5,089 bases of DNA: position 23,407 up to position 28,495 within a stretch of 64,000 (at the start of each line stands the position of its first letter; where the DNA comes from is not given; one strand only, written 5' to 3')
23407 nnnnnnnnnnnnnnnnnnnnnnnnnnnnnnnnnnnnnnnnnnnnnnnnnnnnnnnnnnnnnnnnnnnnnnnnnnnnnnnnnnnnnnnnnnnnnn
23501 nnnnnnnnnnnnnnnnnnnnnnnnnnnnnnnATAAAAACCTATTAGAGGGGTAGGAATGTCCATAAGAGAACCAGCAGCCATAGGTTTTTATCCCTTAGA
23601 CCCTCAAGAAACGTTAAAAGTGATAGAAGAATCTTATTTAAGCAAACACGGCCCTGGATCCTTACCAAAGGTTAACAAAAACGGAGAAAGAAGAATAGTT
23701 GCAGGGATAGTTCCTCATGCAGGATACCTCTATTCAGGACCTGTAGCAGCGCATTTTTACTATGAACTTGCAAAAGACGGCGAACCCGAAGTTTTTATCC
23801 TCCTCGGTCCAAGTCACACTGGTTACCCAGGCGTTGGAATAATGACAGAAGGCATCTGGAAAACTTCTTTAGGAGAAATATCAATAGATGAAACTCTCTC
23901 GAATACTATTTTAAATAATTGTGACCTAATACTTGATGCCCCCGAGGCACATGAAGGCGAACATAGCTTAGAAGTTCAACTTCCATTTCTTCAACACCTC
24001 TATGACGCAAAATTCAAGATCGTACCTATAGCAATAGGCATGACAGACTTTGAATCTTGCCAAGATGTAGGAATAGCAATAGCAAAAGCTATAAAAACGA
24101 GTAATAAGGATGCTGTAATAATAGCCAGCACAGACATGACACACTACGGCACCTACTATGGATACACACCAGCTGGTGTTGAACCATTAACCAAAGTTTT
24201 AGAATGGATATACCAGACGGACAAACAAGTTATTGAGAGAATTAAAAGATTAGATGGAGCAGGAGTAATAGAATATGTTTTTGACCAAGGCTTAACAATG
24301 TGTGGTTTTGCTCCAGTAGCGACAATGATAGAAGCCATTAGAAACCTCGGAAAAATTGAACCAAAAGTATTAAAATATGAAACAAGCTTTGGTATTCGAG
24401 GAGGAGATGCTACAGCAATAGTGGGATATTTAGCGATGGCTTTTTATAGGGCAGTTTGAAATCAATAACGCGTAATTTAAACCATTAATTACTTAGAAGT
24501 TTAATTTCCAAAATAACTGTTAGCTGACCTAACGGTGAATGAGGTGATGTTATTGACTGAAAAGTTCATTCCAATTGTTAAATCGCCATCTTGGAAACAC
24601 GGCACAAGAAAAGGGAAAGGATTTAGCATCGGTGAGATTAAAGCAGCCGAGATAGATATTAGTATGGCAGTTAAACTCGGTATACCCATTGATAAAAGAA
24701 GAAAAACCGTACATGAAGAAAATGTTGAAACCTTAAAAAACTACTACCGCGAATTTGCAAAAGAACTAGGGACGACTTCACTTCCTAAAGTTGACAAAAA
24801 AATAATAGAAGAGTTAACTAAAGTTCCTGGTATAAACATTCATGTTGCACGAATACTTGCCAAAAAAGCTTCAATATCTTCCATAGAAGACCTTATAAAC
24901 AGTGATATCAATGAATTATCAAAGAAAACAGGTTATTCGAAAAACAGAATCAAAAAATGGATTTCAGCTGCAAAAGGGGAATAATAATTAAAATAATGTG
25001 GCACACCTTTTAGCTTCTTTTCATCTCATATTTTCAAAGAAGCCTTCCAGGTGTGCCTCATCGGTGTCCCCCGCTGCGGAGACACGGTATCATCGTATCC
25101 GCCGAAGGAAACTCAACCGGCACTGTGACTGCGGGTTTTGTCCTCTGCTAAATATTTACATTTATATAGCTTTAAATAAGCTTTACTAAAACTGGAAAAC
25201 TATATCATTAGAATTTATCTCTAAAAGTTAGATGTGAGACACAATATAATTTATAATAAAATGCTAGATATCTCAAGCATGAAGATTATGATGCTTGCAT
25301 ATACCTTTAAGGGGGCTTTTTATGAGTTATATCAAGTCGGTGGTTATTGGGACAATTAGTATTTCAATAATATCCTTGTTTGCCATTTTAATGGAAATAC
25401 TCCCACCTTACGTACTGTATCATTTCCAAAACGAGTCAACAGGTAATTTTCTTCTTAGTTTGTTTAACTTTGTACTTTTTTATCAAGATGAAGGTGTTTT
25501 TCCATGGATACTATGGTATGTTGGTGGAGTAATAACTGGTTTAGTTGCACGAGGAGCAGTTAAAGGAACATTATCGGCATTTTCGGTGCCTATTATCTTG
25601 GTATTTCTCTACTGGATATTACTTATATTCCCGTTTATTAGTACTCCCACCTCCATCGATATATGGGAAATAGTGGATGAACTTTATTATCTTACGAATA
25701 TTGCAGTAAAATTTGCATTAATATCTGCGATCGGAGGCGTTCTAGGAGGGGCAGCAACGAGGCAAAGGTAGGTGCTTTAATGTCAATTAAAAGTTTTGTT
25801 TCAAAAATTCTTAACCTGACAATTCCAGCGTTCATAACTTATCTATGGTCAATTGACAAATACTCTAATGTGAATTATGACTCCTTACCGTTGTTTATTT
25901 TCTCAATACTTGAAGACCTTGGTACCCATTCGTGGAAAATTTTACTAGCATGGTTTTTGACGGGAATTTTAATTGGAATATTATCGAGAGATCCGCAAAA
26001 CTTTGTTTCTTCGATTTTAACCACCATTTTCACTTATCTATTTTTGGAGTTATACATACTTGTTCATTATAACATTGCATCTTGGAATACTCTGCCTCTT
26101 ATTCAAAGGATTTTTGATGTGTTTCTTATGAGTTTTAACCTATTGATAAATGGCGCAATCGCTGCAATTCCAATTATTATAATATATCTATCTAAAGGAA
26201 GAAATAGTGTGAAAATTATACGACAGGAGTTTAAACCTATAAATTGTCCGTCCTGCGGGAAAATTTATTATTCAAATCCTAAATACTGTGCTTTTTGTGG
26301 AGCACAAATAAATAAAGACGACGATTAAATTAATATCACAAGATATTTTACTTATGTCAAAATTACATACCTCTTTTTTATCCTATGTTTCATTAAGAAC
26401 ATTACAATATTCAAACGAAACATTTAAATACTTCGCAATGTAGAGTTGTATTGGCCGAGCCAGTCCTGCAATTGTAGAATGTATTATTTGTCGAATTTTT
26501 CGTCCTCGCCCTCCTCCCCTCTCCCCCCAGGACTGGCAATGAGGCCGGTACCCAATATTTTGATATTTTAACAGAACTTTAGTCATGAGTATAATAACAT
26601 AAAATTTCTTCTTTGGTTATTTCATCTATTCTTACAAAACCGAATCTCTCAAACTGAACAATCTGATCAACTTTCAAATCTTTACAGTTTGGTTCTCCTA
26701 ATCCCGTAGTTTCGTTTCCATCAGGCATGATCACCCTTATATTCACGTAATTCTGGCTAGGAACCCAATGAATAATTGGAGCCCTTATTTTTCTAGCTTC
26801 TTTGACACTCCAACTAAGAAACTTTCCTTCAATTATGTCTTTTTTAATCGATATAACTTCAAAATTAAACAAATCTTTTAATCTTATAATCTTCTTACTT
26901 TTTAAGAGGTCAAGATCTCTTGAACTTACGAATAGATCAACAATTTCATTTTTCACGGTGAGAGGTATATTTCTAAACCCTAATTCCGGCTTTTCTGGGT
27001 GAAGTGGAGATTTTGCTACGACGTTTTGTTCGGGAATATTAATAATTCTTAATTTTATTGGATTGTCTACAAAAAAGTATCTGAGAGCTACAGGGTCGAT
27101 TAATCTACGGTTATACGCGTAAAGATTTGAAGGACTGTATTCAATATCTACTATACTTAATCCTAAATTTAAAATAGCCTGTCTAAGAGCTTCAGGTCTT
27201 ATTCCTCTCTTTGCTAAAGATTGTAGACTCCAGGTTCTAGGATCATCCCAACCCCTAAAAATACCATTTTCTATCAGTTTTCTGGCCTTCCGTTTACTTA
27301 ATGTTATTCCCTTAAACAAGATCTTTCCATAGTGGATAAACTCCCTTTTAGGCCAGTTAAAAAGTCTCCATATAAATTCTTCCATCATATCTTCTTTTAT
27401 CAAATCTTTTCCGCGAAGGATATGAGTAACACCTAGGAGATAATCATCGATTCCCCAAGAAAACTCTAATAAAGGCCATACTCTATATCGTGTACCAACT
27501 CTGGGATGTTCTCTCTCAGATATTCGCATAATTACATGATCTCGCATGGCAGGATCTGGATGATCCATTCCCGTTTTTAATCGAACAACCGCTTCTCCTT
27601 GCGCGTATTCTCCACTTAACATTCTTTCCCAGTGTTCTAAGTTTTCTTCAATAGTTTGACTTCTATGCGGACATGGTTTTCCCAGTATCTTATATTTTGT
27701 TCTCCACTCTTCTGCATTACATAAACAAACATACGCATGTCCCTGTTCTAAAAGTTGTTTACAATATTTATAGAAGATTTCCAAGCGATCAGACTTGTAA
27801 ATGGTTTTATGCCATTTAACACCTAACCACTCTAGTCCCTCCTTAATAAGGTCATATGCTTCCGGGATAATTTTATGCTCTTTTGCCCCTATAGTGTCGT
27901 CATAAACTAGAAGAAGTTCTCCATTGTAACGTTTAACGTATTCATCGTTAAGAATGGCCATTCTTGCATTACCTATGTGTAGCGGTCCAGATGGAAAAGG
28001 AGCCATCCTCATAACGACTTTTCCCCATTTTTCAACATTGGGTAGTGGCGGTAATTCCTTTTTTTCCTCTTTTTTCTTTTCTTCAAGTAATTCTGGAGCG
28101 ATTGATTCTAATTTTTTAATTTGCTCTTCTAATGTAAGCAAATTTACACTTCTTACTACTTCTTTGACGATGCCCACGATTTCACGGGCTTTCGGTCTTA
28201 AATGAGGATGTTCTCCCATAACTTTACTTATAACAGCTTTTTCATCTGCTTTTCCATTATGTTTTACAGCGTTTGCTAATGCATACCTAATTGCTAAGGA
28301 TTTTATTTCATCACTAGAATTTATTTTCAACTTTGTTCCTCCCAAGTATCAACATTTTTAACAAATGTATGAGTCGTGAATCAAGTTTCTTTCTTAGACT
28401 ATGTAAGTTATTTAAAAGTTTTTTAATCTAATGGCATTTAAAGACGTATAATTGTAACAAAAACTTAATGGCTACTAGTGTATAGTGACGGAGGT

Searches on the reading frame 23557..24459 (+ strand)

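Call 14: search_protein_families(library=pfam, proteins=[window:23557-24459:+], max_evalue=0.0001)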
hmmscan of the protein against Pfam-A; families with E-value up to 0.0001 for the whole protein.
window:23557-24459:+ (300 aa): 2 families
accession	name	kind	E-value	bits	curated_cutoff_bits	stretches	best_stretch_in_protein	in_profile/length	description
PF01875.22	Memo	-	1.4e-66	224.9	27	1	11-294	8-268/269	Memo-like protein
PF02900.23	LigB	-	2.7e-07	30.4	26.3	1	139-278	122-262/269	Catalytic LigB subunit of aromatic ring-opening dioxygenase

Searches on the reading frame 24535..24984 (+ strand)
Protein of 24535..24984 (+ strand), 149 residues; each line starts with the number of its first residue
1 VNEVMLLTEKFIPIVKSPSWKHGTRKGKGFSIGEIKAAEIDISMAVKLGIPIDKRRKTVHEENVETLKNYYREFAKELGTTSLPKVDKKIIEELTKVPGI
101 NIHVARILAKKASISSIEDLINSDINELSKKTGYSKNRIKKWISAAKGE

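Call 15: search_protein_families(library=pfam, proteins=[window:24535-24984:+], max_evalue=0.0001)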
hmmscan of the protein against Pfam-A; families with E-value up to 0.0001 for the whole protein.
window:24535-24984:+ (149 aa): 2 families
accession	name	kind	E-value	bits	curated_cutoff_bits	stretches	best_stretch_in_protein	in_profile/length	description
PF01294.23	Ribosomal_L13e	-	3.9e-13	50.1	24.9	1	8-72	44-114/180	Ribosomal protein L13e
PF14520.12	HHH_5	-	2.5e-10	41.1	27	1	92-147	2-56/57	Helix-hairpin-helix domain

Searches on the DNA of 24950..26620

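Call 64: search_rna_families(source=window, start=24950, end=26620, threshold=evalue, max_evalue=1)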
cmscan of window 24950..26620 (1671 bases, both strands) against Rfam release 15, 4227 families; matches with E-value up to 1: 2.
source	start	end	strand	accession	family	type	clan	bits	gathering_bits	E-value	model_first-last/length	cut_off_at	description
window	26239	26312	-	RF01466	rli34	Gene; sRNA;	-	28.6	48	0.97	1-84/84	no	Listeria sRNA rli34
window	24992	25260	-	RF00064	HgcG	Gene; snRNA; snoRNA; HACA-box;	-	21.1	77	0.0024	1-276/276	no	HgcG RNA (Pab40)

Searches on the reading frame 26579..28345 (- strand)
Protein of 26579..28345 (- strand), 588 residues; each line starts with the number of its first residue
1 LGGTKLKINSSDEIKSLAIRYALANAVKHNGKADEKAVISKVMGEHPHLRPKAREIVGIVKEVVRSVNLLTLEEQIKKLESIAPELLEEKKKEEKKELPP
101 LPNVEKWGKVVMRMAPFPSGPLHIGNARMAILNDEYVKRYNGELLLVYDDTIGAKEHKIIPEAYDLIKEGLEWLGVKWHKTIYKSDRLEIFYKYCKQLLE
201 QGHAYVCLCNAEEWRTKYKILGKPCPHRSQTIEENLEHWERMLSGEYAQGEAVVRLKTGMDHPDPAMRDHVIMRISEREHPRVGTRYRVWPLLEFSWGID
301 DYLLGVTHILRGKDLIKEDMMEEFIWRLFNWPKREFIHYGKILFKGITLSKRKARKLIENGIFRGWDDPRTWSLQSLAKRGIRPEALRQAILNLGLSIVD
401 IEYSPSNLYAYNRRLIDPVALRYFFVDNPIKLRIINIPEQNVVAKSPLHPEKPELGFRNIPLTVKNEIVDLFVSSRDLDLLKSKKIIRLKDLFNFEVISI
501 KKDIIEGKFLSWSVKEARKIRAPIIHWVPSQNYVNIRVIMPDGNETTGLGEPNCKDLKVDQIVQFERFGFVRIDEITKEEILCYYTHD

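Call 3: search_protein_families(library=pfam, proteins=[window:26579-28345:-], max_evalue=0.01)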
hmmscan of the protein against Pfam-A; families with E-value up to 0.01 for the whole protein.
window:26579-28345:- (588 aa): 3 families
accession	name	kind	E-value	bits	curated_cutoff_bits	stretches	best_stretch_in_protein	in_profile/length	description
PF00749.27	tRNA-synt_1c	-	2.1e-67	227.8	23.4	1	109-413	1-309/314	tRNA synthetases class I (E and Q), catalytic domain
PF03950.23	tRNA-synt_1c_C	-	7.7e-17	61.7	23.9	1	420-506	1-85/91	tRNA synthetases class I (E and Q), anti-codon binding domain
PF20974.2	tRNA-synt_1c_C2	-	4.5e-12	46.9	23.9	1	524-574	1-69/69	tRNA synthetases class I (E and Q), anti-codon binding domain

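Call 83: search_protein_families(library=ncbifam, proteins=[window:26579-28345:-], max_evalue=0.00001)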
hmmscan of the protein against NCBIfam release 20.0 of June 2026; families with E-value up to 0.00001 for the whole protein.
window:26579-28345:- (588 aa): 10 families
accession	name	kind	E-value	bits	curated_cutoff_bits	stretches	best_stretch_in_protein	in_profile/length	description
NF003169.0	PRK04156.1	equivalog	4.6e-214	712.2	516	1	12-588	3-567/567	glutamate--tRNA ligase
TIGR00463.1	gltX_arch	equivalog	1.3e-181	605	401.75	1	15-587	2-559/560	glutamate--tRNA ligase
TIGR00440.1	glnS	equivalog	6.3e-75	253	425.8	1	111-509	2-404/524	glutamine--tRNA ligase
NF011291.0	PRK14703.1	equivalog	1.8e-62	211.7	681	1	106-491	28-421/769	glutamine--tRNA ligase/YqeY domain fusion protein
TIGR00464.1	gltX_bact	equivalog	3.1e-34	118.7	289.95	1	109-360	1-253/470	glutamate--tRNA ligase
NF004314.0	PRK05710.1-3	equivalog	2.7e-24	86.1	256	1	110-360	7-244/297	tRNA glutamyl-Q(34) synthetase GluQRS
NF004315.1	PRK05710.1-4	equivalog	5.6e-23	81.7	250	1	113-357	2-256/274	tRNA glutamyl-Q(34) synthetase GluQRS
TIGR03838.1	queuosine_YadB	equivalog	1.7e-22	80.1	276.7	1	111-358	2-239/272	tRNA glutamyl-Q(34) synthetase GluQRS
NF004312.0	PRK05710.1-1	equivalog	1.4e-15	57.5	453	1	109-225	13-127/306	tRNA glutamyl-Q(34) synthetase GluQRS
NF004313.0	PRK05710.1-2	equivalog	4e-13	49.2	380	1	111-214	6-107/299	tRNA glutamyl-Q(34) synthetase GluQRS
